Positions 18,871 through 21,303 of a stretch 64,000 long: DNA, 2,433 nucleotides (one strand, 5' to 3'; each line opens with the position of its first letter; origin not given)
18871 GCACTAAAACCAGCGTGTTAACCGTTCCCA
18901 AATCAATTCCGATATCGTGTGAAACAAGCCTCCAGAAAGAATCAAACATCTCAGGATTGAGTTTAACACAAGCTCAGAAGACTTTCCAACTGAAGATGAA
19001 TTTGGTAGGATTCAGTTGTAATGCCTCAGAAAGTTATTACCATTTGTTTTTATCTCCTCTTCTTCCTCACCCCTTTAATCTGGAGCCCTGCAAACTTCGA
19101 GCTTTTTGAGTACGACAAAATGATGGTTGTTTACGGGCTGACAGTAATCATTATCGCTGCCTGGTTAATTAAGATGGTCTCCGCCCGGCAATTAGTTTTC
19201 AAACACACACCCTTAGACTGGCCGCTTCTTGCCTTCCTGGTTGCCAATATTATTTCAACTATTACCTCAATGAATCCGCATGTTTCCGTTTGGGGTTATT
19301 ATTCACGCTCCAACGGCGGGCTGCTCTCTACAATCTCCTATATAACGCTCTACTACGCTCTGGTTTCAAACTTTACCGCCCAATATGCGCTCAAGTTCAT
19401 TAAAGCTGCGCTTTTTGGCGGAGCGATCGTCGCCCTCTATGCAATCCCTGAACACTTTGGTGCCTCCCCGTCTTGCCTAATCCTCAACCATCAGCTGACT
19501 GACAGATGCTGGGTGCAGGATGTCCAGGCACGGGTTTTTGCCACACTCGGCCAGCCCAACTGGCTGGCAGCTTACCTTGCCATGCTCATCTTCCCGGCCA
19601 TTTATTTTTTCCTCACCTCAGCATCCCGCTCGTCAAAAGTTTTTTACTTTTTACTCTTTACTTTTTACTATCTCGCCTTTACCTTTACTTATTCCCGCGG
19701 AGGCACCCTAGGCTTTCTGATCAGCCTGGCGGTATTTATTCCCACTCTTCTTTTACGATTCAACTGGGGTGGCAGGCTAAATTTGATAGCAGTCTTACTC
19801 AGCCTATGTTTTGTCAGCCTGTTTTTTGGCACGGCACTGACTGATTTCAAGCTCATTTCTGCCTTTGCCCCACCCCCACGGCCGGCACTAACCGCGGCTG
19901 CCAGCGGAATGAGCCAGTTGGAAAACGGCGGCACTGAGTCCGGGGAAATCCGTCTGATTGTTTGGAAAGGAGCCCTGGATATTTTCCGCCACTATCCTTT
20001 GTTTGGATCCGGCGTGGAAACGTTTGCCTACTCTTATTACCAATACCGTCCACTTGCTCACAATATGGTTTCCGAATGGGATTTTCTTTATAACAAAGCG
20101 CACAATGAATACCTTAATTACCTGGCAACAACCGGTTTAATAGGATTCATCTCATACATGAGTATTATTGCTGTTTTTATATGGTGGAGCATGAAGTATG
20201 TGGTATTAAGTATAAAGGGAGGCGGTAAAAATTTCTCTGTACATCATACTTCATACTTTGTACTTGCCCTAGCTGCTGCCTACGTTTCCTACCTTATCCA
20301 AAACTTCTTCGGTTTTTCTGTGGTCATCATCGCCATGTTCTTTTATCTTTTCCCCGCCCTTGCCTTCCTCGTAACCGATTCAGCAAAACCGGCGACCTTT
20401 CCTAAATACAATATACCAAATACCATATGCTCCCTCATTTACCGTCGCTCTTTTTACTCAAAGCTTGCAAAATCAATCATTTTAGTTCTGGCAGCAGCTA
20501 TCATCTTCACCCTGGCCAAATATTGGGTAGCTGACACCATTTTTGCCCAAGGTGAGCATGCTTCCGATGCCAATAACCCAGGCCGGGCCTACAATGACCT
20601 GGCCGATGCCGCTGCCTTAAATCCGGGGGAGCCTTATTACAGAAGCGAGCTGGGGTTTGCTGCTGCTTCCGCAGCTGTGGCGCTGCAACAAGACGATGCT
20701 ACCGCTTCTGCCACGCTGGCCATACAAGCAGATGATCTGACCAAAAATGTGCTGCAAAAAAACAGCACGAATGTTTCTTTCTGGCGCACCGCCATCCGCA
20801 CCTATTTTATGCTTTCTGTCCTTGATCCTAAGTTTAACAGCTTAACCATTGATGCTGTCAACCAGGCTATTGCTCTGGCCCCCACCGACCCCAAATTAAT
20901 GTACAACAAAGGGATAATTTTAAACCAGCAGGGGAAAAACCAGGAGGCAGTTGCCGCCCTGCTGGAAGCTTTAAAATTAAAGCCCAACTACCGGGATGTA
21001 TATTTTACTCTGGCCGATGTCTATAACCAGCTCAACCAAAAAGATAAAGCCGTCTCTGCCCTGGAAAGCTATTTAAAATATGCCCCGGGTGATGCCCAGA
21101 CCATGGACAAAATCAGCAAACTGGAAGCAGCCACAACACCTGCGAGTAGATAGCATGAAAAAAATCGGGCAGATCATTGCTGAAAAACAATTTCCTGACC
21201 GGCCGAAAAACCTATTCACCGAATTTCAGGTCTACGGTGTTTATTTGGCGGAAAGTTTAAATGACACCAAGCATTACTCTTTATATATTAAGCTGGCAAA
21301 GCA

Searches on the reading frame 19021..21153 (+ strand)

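Call 23: search_protein_families(library=pfam, proteins=[window:19021-21153:+], max_evalue=0.01)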
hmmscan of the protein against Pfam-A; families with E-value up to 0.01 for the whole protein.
window:19021-21153:+ (710 aa): 15 families
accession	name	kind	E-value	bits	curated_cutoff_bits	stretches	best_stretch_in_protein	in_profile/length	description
PF04932.20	Wzy_C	-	1e-18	68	31.7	1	217-379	7-148/149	O-Antigen ligase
PF13181.12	TPR_8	-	7.2e-11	41.8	25.7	2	625-657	2-34/34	Tetratricopeptide repeat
PF13371.12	TPR_9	-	6.6e-10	39.3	35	1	609-661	14-66/73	Tetratricopeptide repeat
PF13432.12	TPR_16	-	1.9e-09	38.2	32.7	2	629-692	2-65/65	Tetratricopeptide repeat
PF13431.12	TPR_17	-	6.4e-09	35.8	24.4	1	614-644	3-33/34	Tetratricopeptide repeat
PF00515.34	TPR_1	-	8.8e-09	35.3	27.8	1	625-657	2-34/34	Tetratricopeptide repeat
PF14559.12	TPR_19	-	4.2e-08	33.8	25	1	636-693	3-60/68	Tetratricopeptide repeat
PF07719.23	TPR_2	-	1.4e-07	31.5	27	1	625-657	2-34/34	Tetratricopeptide repeat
PF13414.12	TPR_11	-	1.4e-07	31.5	26.8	1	633-671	3-41/42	TPR repeat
PF13428.12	TPR_14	-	1.7e-06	28.6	23.5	0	631-666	8-43/44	Tetratricopeptide repeat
PF13424.12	TPR_12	-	7.6e-06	26.5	30.1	1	627-686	6-73/77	Tetratricopeptide repeat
PF14561.12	TPR_20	-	9.7e-05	23.1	25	1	609-680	7-80/90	Tetratricopeptide repeat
PF12569.14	NatA_aux_su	-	0.0016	17.9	33.3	0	587-653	187-255/515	N-terminal acetyltransferase A, auxiliary subunit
PF13174.12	TPR_6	-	0.0023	18.9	26.3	0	659-690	1-32/33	Tetratricopeptide repeat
PF22860.2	DUF7017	-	0.0097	16.3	27.5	0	627-674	4-51/141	Domain of unknown function (DUF7017)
